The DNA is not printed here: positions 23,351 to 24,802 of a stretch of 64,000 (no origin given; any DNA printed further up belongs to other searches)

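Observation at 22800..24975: GC-rich three-gene island: guanylate-kinase-like P-loop kinase + PreA/DHOD-like flavoprotein with a fused di-cluster ferredoxin + Zn ribbon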

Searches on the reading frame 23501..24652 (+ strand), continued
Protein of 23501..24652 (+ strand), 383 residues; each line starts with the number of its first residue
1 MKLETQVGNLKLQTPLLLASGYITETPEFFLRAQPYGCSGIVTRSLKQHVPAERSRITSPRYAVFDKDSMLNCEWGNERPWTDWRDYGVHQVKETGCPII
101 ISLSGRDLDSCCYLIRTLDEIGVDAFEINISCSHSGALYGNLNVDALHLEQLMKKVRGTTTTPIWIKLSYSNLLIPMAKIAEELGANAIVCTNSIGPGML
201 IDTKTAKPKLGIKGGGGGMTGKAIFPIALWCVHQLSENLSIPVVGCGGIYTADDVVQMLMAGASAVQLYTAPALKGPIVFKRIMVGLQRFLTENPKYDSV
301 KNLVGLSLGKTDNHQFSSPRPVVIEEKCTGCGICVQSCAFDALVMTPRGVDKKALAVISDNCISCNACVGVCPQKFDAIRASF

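Call 5: find_homologous_proteins(query=window:23501-24652:+)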
Query window:23501-24652:+ (383 aa): 542 proteins with E <= 0.001 among 5035 candidates; the best 120 are listed.
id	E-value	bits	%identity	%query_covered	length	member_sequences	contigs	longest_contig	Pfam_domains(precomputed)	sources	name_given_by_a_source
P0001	7.5e-262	886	100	100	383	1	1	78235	PF14697.12,PF12797.13,PF03060.22,PF12837.13,PF00037.33,PF01180.28,PF12838.13,PF13237.12,PF12800.13,PF13187.12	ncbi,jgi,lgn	ncbi:MAG: 4Fe-4S binding protein [Candidatus Paceibacterota bacterium]|jgi:dihydroorotate dehydrogen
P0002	3.1e-229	778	89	100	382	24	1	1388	PF14697.12,PF12797.13,PF03060.22,PF12837.13,PF00037.33,PF01180.28,PF12838.13,PF13237.12,PF13187.12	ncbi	-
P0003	1.3e-228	776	87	100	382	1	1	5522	PF14697.12,PF12797.13,PF03060.22,PF12837.13,PF00037.33,PF01180.28,PF12838.13,PF13237.12,PF13187.12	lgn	-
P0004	1.4e-228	776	86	100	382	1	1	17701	PF14697.12,PF12797.13,PF03060.22,PF12837.13,PF00037.33,PF01180.28,PF12838.13,PF13237.12,PF13187.12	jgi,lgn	jgi:dihydroorotate dehydrogenase subfamily 1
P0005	7.1e-225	764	85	100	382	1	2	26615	PF14697.12,PF12797.13,PF03060.22,PF12837.13,PF00037.33,PF01180.28,PF12838.13,PF13237.12,PF13187.12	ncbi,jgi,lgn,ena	ncbi:MAG: 4Fe-4S dicluster-binding protein [Candidatus Paceibacterota bacterium]|jgi:dihydroorotate 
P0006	1.2e-223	760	86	100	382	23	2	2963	PF14697.12,PF12797.13,PF03060.22,PF12837.13,PF00037.33,PF01180.28,PF12838.13,PF13237.12,PF13187.12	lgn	-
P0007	4.5e-223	758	84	100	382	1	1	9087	PF14697.12,PF12797.13,PF03060.22,PF12837.13,PF00037.33,PF01180.28,PF12838.13,PF13237.12,PF12800.13,PF13187.12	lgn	-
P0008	6.1e-223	758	85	100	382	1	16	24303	PF14697.12,PF12797.13,PF03060.22,PF12837.13,PF00037.33,PF01180.28,PF12838.13,PF13237.12,PF13187.12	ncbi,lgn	-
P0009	4.8e-222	755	85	100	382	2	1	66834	PF14697.12,PF12797.13,PF03060.22,PF12837.13,PF00037.33,PF01180.28,PF12838.13,PF13237.12,PF12800.13,PF13187.12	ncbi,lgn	ncbi:MAG: 4Fe-4S dicluster-binding protein [Candidatus Paceibacterota bacterium]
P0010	1.1e-221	754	83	100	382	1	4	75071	PF14697.12,PF12797.13,PF03060.22,PF12837.13,PF00037.33,PF01180.28,PF12838.13,PF13237.12,PF13187.12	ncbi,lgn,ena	-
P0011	5.9e-221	751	84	100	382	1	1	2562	PF14697.12,PF12797.13,PF03060.22,PF12837.13,PF00037.33,PF01180.28,PF12838.13,PF13187.12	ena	-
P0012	1.2e-220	750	84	100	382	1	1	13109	PF14697.12,PF12797.13,PF03060.22,PF12837.13,PF00037.33,PF01180.28,PF12838.13,PF13237.12,PF13187.12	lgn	-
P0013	1.2e-219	747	84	100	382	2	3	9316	PF14697.12,PF12797.13,PF03060.22,PF12837.13,PF00037.33,PF01180.28,PF12838.13,PF13237.12,PF13187.12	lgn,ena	-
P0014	4.0e-219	745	83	100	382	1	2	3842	PF14697.12,PF12797.13,PF03060.22,PF12837.13,PF00037.33,PF01180.28,PF12838.13,PF13237.12,PF13187.12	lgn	-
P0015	3.2e-218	742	84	100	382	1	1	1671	PF14697.12,PF12797.13,PF03060.22,PF12837.13,PF00037.33,PF01180.28,PF12838.13,PF13237.12,PF13187.12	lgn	-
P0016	5.5e-218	741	83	100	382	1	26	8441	PF14697.12,PF12797.13,PF03060.22,PF12837.13,PF00037.33,PF01180.28,PF12838.13,PF13237.12,PF13187.12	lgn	-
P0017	9.8e-218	741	83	100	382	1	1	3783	PF14697.12,PF12797.13,PF03060.22,PF12837.13,PF00037.33,PF01180.28,PF12838.13,PF13237.12,PF12800.13,PF13187.12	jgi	jgi:dihydroorotate dehydrogenase subfamily 1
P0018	3.5e-217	739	82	100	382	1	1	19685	PF14697.12,PF12797.13,PF03060.22,PF12837.13,PF00037.33,PF01180.28,PF12838.13,PF13237.12,PF13187.12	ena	-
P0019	4.7e-217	738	82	100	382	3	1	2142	PF14697.12,PF12797.13,PF03060.22,PF12837.13,PF00037.33,PF01180.28,PF12838.13,PF13237.12,PF12800.13,PF13187.12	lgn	-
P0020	8.7e-217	737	81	100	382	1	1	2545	PF14697.12,PF12797.13,PF03060.22,PF12837.13,PF00037.33,PF01180.28,PF12838.13,PF13237.12,PF13187.12,PF01207.24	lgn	-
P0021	2.1e-216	736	82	100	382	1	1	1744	PF14697.12,PF12797.13,PF03060.22,PF12837.13,PF00037.33,PF01180.28,PF12838.13,PF12800.13,PF13187.12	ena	-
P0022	2.3e-216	736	82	100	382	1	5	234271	PF14697.12,PF12797.13,PF03060.22,PF12837.13,PF00037.33,PF01180.28,PF12838.13,PF13237.12,PF13187.12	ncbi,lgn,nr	ncbi:4Fe-4S binding protein [Candidatus Uhrbacteria bacterium]|nr:4Fe-4S binding protein [Candidatus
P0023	3.8e-216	735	82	100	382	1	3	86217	PF14697.12,PF12797.13,PF03060.22,PF12837.13,PF00037.33,PF01180.28,PF12838.13,PF13237.12,PF13187.12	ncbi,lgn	-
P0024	6.1e-216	735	81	100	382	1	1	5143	PF14697.12,PF12797.13,PF03060.22,PF12837.13,PF00037.33,PF01180.28,PF12838.13,PF13237.12,PF12800.13,PF13187.12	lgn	-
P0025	7.2e-216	734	82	100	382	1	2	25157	PF14697.12,PF12797.13,PF03060.22,PF12837.13,PF00037.33,PF01180.28,PF12838.13,PF13237.12,PF12800.13,PF13187.12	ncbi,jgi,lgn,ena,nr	ncbi:4Fe-4S binding protein [Patescibacteria group bacterium]|nr:4Fe-4S binding protein [Patescibact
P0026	6.4e-215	731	82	99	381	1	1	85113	PF14697.12,PF12797.13,PF03060.22,PF12837.13,PF00037.33,PF01180.28,PF12838.13,PF13237.12,PF13187.12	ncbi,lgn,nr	ncbi:MAG: 4Fe-4S binding protein [bacterium]|nr:4Fe-4S binding protein [bacterium]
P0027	1.1e-214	730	81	100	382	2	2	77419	PF14697.12,PF12797.13,PF03060.22,PF12837.13,PF00037.33,PF01180.28,PF12838.13,PF13237.12,PF13187.12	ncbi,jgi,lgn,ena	ncbi:MAG: 4Fe-4S dicluster-binding protein [Candidatus Paceibacterota bacterium]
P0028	2.9e-214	729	80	100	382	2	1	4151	PF14697.12,PF12797.13,PF03060.22,PF12837.13,PF00037.33,PF01180.28,PF12838.13,PF13237.12,PF13187.12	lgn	-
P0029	3.5e-214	729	82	100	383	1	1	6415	PF14697.12,PF12797.13,PF03060.22,PF12837.13,PF00037.33,PF01180.28,PF12838.13,PF13237.12,PF12800.13,PF13187.12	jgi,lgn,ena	-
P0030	4.9e-214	728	82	100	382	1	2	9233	PF14697.12,PF12797.13,PF03060.22,PF12837.13,PF00037.33,PF01180.28,PF12838.13,PF13237.12,PF13187.12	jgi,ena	-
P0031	1.2e-213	727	80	100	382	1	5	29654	PF14697.12,PF12797.13,PF03060.22,PF12837.13,PF00037.33,PF01180.28,PF12838.13,PF13237.12,PF12800.13,PF13187.12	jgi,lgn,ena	-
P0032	1.4e-213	727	81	100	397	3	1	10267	PF14697.12,PF12797.13,PF03060.22,PF12837.13,PF00037.33,PF01180.28,PF12838.13,PF13237.12,PF12800.13,PF13187.12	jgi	-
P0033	9.1e-212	721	80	100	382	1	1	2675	PF14697.12,PF12797.13,PF03060.22,PF12837.13,PF00037.33,PF01180.28,PF12838.13,PF13237.12,PF13187.12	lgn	-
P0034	1.6e-211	720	80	100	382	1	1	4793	PF14697.12,PF12797.13,PF03060.22,PF12837.13,PF00037.33,PF01180.28,PF12838.13,PF13237.12,PF13187.12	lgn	-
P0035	3.0e-211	719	80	100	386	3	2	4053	PF14697.12,PF12797.13,PF03060.22,PF12837.13,PF00037.33,PF01180.28,PF12838.13,PF13237.12,PF13187.12,PF01207.24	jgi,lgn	jgi:dihydroorotate dehydrogenase subfamily 1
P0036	9.0e-211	718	82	100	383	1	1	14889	PF14697.12,PF12797.13,PF03060.22,PF12837.13,PF00037.33,PF01180.28,PF12838.13,PF13237.12,PF12800.13,PF13187.12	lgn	-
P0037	6.2e-209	712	79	100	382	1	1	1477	PF14697.12,PF12797.13,PF03060.22,PF12837.13,PF00037.33,PF01180.28,PF12838.13,PF13237.12,PF13187.12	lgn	-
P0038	8.5e-209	711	79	100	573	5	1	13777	PF14697.12,PF12797.13,PF03060.22,PF12837.13,PF00037.33,PF01180.28,PF12838.13,PF13237.12,PF13187.12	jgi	-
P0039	6.7e-208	708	80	100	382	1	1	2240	PF14697.12,PF12797.13,PF03060.22,PF12837.13,PF00037.33,PF01180.28,PF12838.13,PF13237.12,PF13187.12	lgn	-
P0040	8.2e-208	708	78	100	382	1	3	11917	PF14697.12,PF12797.13,PF03060.22,PF12837.13,PF00037.33,PF01180.28,PF12838.13,PF25160.2,PF13237.12,PF13187.12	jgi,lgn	jgi:dihydroorotate dehydrogenase subfamily 1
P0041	9.6e-208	708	80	100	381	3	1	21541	PF14697.12,PF12797.13,PF03060.22,PF12837.13,PF00037.33,PF01180.28,PF12838.13,PF13237.12,PF13187.12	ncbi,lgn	-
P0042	1.1e-207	707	80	100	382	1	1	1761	PF14697.12,PF12797.13,PF03060.22,PF12837.13,PF00037.33,PF01180.28,PF12838.13,PF13237.12,PF13187.12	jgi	jgi:dihydroorotate dehydrogenase (NAD+) catalytic subunit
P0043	2.1e-206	703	78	100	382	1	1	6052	PF14697.12,PF12797.13,PF03060.22,PF12837.13,PF00037.33,PF01180.28,PF12838.13,PF13237.12,PF12800.13,PF13187.12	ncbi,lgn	-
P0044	2.0e-205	700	78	100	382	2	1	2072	PF14697.12,PF12797.13,PF03060.22,PF12837.13,PF00037.33,PF01180.28,PF12838.13,PF13187.12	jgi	-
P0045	3.2e-201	686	76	100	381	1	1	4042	PF14697.12,PF12797.13,PF03060.22,PF12837.13,PF00037.33,PF01180.28,PF12838.13,PF13187.12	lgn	-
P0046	3.0e-200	683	75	100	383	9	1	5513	PF14697.12,PF12797.13,PF12837.13,PF00037.33,PF01180.28,PF12838.13,PF13237.12,PF13187.12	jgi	-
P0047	3.1e-200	683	75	100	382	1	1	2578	PF14697.12,PF12797.13,PF03060.22,PF12837.13,PF00037.33,PF01180.28,PF12838.13,PF13187.12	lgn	-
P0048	1.4e-199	681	76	100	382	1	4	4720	PF14697.12,PF12797.13,PF03060.22,PF12837.13,PF00037.33,PF01180.28,PF12838.13,PF12800.13,PF13187.12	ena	-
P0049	1.0e-198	678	76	99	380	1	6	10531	PF14697.12,PF12797.13,PF03060.22,PF12837.13,PF00037.33,PF01180.28,PF12838.13,PF13237.12,PF12800.13,PF13187.12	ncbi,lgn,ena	-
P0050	1.2e-198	678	77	100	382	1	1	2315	PF14697.12,PF12797.13,PF03060.22,PF12837.13,PF00037.33,PF01180.28,PF12838.13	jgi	jgi:dihydroorotate dehydrogenase (NAD+) catalytic subunit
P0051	1.6e-198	677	75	100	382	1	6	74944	PF14697.12,PF12797.13,PF03060.22,PF12837.13,PF00037.33,PF01180.28,PF12838.13,PF13237.12,PF13187.12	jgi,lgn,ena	-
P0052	2.0e-197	674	75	100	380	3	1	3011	PF14697.12,PF12797.13,PF12837.13,PF00037.33,PF13484.12,PF01180.28,PF12838.13,PF25160.2,PF13237.12,PF13187.12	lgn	-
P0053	1.2e-196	671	74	100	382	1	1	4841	PF14697.12,PF12797.13,PF03060.22,PF12837.13,PF00037.33,PF01180.28,PF12838.13,PF13237.12,PF13187.12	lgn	-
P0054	9.1e-196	668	74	98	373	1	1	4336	PF14697.12,PF12797.13,PF03060.22,PF12837.13,PF00037.33,PF01180.28,PF12838.13,PF13237.12,PF13187.12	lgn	-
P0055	1.1e-195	668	75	100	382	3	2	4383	PF14697.12,PF12797.13,PF03060.22,PF12837.13,PF00037.33,PF01180.28,PF12838.13,PF13237.12,PF12800.13,PF13187.12,PF01207.24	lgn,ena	-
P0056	8.5e-195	665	74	99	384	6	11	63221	PF14697.12,PF12797.13,PF12837.13,PF00037.33,PF01180.28,PF12838.13,PF13187.12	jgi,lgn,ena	-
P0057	8.1e-193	659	71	99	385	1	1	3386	PF14697.12,PF12797.13,PF03060.22,PF12837.13,PF00037.33,PF01180.28,PF12838.13,PF13187.12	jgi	jgi:dihydroorotate dehydrogenase (NAD+) catalytic subunit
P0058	1.3e-192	658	73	100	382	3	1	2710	PF14697.12,PF12797.13,PF03060.22,PF12837.13,PF00037.33,PF01180.28,PF12838.13,PF13237.12,PF13187.12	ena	-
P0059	3.9e-192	656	74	99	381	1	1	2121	PF14697.12,PF12797.13,PF12837.13,PF00037.33,PF01180.28,PF12838.13,PF13237.12,PF13187.12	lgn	-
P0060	6.9e-192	655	76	100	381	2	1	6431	PF14697.12,PF12797.13,PF03060.22,PF12837.13,PF00037.33,PF01180.28,PF12838.13,PF13237.12,PF13187.12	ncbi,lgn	-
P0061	1.7e-191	654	72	100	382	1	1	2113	PF14697.12,PF12797.13,PF12837.13,PF00037.33,PF01180.28,PF12838.13,PF13237.12,PF13187.12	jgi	-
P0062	3.6e-191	653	74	100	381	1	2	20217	PF14697.12,PF12797.13,PF03060.22,PF12837.13,PF00037.33,PF01180.28,PF12838.13,PF13237.12,PF13187.12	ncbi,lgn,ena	-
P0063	1.1e-190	652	73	100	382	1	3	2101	PF14697.12,PF12797.13,PF03060.22,PF12837.13,PF00037.33,PF01180.28,PF12838.13,PF13237.12,PF13187.12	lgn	-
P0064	5.4e-190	649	71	100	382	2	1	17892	PF14697.12,PF12797.13,PF03060.22,PF12837.13,PF00037.33,PF13484.12,PF01180.28,PF12838.13,PF13237.12,PF12800.13,PF13187.12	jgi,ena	-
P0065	1.9e-189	647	72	100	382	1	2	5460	PF14697.12,PF12797.13,PF03060.22,PF12837.13,PF00037.33,PF13484.12,PF01180.28,PF12838.13,PF13237.12,PF12800.13,PF13187.12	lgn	-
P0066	1.3e-188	645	74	100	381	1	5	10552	PF14697.12,PF12797.13,PF03060.22,PF00037.33,PF01180.28,PF12838.13,PF13237.12,PF13187.12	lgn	-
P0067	2.4e-187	641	70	100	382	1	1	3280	PF14697.12,PF12797.13,PF03060.22,PF12837.13,PF00037.33,PF01180.28,PF12838.13,PF13237.12,PF12800.13,PF13187.12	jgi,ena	-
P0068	7.0e-186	636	71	100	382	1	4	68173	PF14697.12,PF12797.13,PF03060.22,PF12837.13,PF00037.33,PF01180.28,PF12838.13,PF12800.13,PF13187.12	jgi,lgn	jgi:dihydroorotate dehydrogenase subfamily 1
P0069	9.3e-186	635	71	100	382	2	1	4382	PF14697.12,PF12797.13,PF03060.22,PF12837.13,PF00037.33,PF01180.28,PF12838.13,PF00977.28,PF13237.12,PF12800.13,PF13187.12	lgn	-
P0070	1.5e-184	631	70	100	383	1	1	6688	PF14697.12,PF12797.13,PF03060.22,PF12837.13,PF00037.33,PF01180.28,PF12838.13,PF25160.2,PF13237.12,PF12800.13,PF13187.12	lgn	-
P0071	1.5e-181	621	70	100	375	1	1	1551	PF14697.12,PF12797.13,PF03060.22,PF12837.13,PF00037.33,PF13484.12,PF01180.28,PF12838.13,PF13187.12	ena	-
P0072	1.6e-181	621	69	100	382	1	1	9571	PF14697.12,PF12797.13,PF12837.13,PF00037.33,PF01180.28,PF12838.13,PF13187.12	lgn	-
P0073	2.7e-181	621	69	99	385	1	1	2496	PF14697.12,PF12797.13,PF12837.13,PF00037.33,PF01180.28,PF12838.13,PF13237.12,PF12800.13,PF13187.12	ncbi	-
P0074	2.8e-181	621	69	100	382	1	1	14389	PF14697.12,PF12797.13,PF03060.22,PF12837.13,PF00037.33,PF01180.28,PF12838.13,PF13187.12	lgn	-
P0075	1.1e-180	619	69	100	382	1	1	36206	PF14697.12,PF12797.13,PF12837.13,PF00037.33,PF01180.28,PF12838.13,PF13237.12,PF12800.13,PF13187.12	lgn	-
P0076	2.0e-180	618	69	100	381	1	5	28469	PF14697.12,PF12797.13,PF03060.22,PF12837.13,PF00037.33,PF01180.28,PF12838.13,PF13237.12,PF13187.12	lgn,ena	-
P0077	1.5e-178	612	75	90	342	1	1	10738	PF14697.12,PF12797.13,PF03060.22,PF12837.13,PF00037.33,PF01180.28,PF12838.13,PF25160.2,PF13187.12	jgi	jgi:dihydroorotate dehydrogenase subfamily 1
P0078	1.1e-177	609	69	100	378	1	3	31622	PF14697.12,PF12797.13,PF12837.13,PF00037.33,PF01180.28,PF12838.13,PF25160.2,PF13237.12,PF12800.13,PF13187.12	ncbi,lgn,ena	-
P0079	2.8e-177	607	76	89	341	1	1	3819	PF14697.12,PF12797.13,PF03060.22,PF12837.13,PF00037.33,PF01180.28,PF12838.13,PF12800.13,PF13187.12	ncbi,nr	ncbi:MAG: 4Fe-4S dicluster domain-containing protein, partial [Candidatus Andersenbacteria bacterium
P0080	8.4e-177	606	70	96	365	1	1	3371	PF14697.12,PF12797.13,PF03060.22,PF12837.13,PF00037.33,PF01180.28,PF12838.13,PF25160.2,PF13237.12,PF13187.12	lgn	-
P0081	8.6e-177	606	69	99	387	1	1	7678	PF14697.12,PF12797.13,PF12837.13,PF00037.33,PF01180.28,PF12838.13,PF13237.12,PF12800.13,PF13187.12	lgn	-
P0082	9.1e-177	606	67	100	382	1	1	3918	PF14697.12,PF12797.13,PF03060.22,PF12837.13,PF00037.33,PF13484.12,PF01180.28,PF12838.13,PF13187.12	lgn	-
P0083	1.6e-176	605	67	100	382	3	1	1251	PF14697.12,PF12797.13,PF12837.13,PF00037.33,PF01180.28,PF12838.13,PF13187.12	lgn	-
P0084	4.3e-176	604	67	99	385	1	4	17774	PF14697.12,PF12797.13,PF12837.13,PF00037.33,PF01180.28,PF12838.13,PF12800.13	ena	-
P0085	6.9e-176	603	67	99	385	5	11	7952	PF14697.12,PF12797.13,PF12837.13,PF00037.33,PF01180.28,PF12838.13,PF13237.12,PF13187.12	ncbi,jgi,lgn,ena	-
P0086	1.0e-175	602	66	100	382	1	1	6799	PF14697.12,PF12797.13,PF12837.13,PF00037.33,PF01180.28,PF12838.13,PF13237.12,PF13187.12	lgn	-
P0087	2.0e-175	601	66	100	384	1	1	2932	PF14697.12,PF12797.13,PF03060.22,PF12837.13,PF01180.28,PF12838.13,PF13187.12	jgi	jgi:dihydroorotate dehydrogenase (NAD+) catalytic subunit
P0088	6.1e-174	596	67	99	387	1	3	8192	PF14697.12,PF12797.13,PF12837.13,PF00037.33,PF01180.28,PF12838.13,PF13237.12,PF12800.13,PF13187.12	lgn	-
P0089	8.8e-174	596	67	100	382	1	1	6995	PF14697.12,PF12797.13,PF12837.13,PF00037.33,PF01180.28,PF12838.13,PF25160.2,PF12800.13,PF13187.12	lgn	-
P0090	1.1e-173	596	68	99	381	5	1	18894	PF14697.12,PF12797.13,PF12837.13,PF00037.33,PF01180.28,PF12838.13,PF13187.12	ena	-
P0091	5.3e-172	590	66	100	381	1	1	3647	PF14697.12,PF12797.13,PF03060.22,PF12837.13,PF00037.33,PF01180.28,PF12838.13,PF13237.12,PF13187.12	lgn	-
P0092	1.2e-170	586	66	99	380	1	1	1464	PF14697.12,PF12797.13,PF03060.22,PF12837.13,PF00037.33,PF01180.28,PF12838.13,PF13237.12,PF13187.12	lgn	-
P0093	6.2e-170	583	75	85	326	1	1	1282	PF01180.28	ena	-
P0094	2.7e-169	581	66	99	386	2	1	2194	PF14697.12,PF12797.13,PF12837.13,PF00037.33,PF01180.28,PF12838.13,PF13237.12,PF12800.13,PF13187.12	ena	-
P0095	9.0e-168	576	67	100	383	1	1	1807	PF14697.12,PF12797.13,PF03060.22,PF12837.13,PF00037.33,PF01180.28,PF12838.13,PF13237.12,PF13187.12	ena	-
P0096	2.3e-167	575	66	99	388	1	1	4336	PF14697.12,PF12797.13,PF12837.13,PF00037.33,PF01180.28,PF12838.13,PF13237.12,PF12800.13,PF13187.12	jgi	-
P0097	5.7e-166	570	64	100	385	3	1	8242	PF14697.12,PF12797.13,PF12837.13,PF00037.33,PF01180.28,PF12838.13,PF12800.13,PF13187.12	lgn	-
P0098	1.4e-165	569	63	99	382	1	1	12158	PF14697.12,PF12797.13,PF12837.13,PF00037.33,PF01180.28,PF12838.13,PF25160.2,PF13187.12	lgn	-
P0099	2.2e-165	568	64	100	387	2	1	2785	PF14697.12,PF12797.13,PF12837.13,PF00037.33,PF01180.28,PF12838.13,PF13237.12,PF13187.12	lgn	-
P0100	5.9e-165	567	64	100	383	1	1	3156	PF14697.12,PF12797.13,PF12837.13,PF00037.33,PF13484.12,PF01180.28,PF12838.13,PF13187.12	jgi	jgi:dihydroorotate dehydrogenase subfamily 1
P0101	1.4e-164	566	64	100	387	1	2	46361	PF14697.12,PF12797.13,PF12837.13,PF00037.33,PF01180.28,PF12838.13,PF13187.12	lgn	-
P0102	1.4e-164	566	85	73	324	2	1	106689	PF03060.22,PF01180.28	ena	-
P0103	1.5e-163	562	65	99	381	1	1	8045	PF14697.12,PF12797.13,PF12837.13,PF00037.33,PF01180.28,PF12838.13,PF13237.12,PF12800.13,PF13187.12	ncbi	-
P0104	3.6e-162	558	64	99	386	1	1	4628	PF14697.12,PF12797.13,PF12837.13,PF00037.33,PF01180.28,PF12838.13,PF12800.13,PF13187.12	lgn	-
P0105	1.1e-161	556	75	84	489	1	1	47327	PF14697.12,PF12797.13,PF03060.22,PF12837.13,PF00037.33,PF01180.28,PF12838.13,PF13237.12,PF13187.12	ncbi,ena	-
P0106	6.7e-159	547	70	87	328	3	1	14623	PF14697.12,PF12797.13,PF03060.22,PF12837.13,PF00037.33,PF01180.28,PF12838.13,PF12800.13,PF13187.12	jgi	jgi:dihydroorotate dehydrogenase subfamily 1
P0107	9.3e-159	546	61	99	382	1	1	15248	PF14697.12,PF12797.13,PF12837.13,PF00037.33,PF01180.28,PF12838.13,PF13237.12,PF12800.13,PF13187.12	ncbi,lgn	-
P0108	3.8e-158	544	61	100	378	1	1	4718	PF14697.12,PF12797.13,PF03060.22,PF12837.13,PF00037.33,PF01180.28,PF12838.13,PF13237.12,PF13187.12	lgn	-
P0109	4.0e-156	538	62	100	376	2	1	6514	PF14697.12,PF12797.13,PF12837.13,PF00037.33,PF13484.12,PF01180.28,PF12838.13,PF25160.2,PF13237.12,PF12800.13,PF13187.12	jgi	-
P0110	4.2e-156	538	62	98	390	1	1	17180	PF14697.12,PF12797.13,PF03060.22,PF12837.13,PF00037.33,PF01180.28,PF12838.13,PF25160.2,PF13237.12,PF12800.13,PF13187.12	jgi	jgi:dihydroorotate dehydrogenase (NAD+) catalytic subunit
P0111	6.3e-155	534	86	72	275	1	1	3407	PF14697.12,PF12797.13,PF03060.22,PF12837.13,PF00037.33,PF01180.28,PF12838.13,PF13237.12,PF13187.12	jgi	-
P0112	8.0e-154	530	59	99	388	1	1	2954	PF14697.12,PF12797.13,PF12837.13,PF00037.33,PF01180.28,PF12838.13,PF13237.12,PF12800.13,PF13187.12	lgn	-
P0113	8.3e-153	527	59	99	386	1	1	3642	PF14697.12,PF12797.13,PF12837.13,PF00037.33,PF01180.28,PF12838.13,PF13237.12,PF13187.12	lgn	-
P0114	3.4e-152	525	59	100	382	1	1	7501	PF14697.12,PF12797.13,PF12837.13,PF00037.33,PF01180.28,PF12838.13,PF13237.12,PF13187.12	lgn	-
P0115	8.0e-152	524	60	98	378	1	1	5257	PF14697.12,PF12797.13,PF03060.22,PF12837.13,PF00037.33,PF01180.28,PF12838.13,PF13187.12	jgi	jgi:dihydroorotate dehydrogenase subfamily 1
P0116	1.3e-151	523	60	99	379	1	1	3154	PF14697.12,PF12797.13,PF12837.13,PF00037.33,PF01180.28,PF12838.13,PF13237.12,PF13187.12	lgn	-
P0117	5.2e-151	521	59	99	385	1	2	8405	PF14697.12,PF03060.22,PF12837.13,PF00037.33,PF01180.28,PF12838.13,PF25160.2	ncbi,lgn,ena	-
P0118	5.2e-151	521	59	100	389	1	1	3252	PF14697.12,PF12797.13,PF12837.13,PF00037.33,PF01180.28,PF12838.13,PF25160.2,PF13237.12,PF12800.13,PF13187.12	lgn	-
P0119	4.8e-150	518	58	100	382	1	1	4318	PF14697.12,PF12797.13,PF03060.22,PF12837.13,PF00037.33,PF01180.28,PF12838.13,PF25160.2,PF13237.12,PF13187.12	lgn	-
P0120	1.6e-149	516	58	100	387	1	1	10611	PF14697.12,PF12797.13,PF12837.13,PF00037.33,PF01180.28,PF12838.13,PF13237.12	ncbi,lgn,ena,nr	ncbi:MAG: hypothetical protein M1150_01590 [Patescibacteria group bacterium]|nr:hypothetical protein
